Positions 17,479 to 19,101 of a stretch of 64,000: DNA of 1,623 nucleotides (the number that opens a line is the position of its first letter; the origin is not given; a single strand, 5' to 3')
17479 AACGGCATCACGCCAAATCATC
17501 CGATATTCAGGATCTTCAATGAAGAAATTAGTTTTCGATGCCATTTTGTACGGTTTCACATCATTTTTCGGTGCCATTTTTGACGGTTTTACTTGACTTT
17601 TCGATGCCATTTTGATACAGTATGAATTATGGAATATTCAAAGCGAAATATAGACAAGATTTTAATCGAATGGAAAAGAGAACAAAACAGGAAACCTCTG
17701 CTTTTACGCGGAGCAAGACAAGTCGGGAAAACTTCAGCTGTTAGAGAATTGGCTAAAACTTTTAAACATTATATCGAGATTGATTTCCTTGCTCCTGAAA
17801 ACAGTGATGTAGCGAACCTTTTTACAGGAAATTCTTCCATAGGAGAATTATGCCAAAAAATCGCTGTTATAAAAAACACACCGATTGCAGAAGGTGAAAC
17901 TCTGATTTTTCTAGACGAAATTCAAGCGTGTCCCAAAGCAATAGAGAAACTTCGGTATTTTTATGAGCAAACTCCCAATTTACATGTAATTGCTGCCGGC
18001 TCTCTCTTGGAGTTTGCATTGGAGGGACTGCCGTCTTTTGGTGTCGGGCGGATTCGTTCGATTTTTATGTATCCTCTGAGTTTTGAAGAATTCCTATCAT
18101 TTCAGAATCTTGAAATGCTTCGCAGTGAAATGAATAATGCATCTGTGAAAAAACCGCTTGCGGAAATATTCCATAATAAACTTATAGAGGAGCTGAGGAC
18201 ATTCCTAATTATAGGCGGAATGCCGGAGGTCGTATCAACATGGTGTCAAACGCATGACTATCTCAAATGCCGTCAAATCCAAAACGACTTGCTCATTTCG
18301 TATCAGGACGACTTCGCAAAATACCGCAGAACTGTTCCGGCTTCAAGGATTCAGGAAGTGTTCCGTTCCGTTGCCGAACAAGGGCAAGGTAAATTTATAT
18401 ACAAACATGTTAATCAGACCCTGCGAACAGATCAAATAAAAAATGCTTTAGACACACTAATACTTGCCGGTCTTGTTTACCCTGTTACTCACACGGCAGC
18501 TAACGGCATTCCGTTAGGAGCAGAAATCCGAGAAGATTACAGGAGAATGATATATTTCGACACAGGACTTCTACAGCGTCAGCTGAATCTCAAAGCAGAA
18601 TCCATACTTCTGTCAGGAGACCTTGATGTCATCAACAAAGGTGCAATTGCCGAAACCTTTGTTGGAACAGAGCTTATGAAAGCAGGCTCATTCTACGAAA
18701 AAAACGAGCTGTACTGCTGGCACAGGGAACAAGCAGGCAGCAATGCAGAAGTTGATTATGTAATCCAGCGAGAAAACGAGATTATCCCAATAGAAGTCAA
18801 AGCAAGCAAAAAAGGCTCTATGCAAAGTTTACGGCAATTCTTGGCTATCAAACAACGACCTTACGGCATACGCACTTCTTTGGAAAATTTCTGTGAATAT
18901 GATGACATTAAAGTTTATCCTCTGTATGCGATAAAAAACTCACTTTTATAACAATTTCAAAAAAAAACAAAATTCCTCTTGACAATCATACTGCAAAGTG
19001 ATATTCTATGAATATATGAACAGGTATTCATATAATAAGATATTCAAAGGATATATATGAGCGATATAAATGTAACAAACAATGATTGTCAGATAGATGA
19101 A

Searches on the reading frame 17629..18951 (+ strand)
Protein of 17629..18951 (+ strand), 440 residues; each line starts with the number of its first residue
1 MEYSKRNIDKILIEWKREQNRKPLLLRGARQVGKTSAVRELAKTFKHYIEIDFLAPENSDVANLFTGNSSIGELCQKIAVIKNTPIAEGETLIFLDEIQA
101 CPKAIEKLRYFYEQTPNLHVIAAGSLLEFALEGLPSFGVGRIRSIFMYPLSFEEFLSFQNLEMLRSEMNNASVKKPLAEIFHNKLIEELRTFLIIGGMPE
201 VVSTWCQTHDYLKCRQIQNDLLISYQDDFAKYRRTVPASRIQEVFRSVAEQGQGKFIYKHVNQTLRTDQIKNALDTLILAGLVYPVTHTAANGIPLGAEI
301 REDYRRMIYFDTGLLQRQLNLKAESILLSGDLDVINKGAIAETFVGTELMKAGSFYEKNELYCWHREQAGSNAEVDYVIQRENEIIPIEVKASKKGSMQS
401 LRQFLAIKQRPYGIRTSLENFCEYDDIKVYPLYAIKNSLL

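Call 11: search_protein_families(library=pfam, proteins=[window:17629-18951:+])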
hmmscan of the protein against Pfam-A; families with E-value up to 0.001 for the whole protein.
window:17629-18951:+ (440 aa): 2 families
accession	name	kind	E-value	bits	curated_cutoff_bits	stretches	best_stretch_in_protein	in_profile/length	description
PF13635.12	DUF4143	-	4.8e-29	101.6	28.1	1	226-393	1-160/160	Domain of unknown function (DUF4143)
PF13173.12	AAA_14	-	1.6e-26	93.2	27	1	21-156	2-129/129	AAA domain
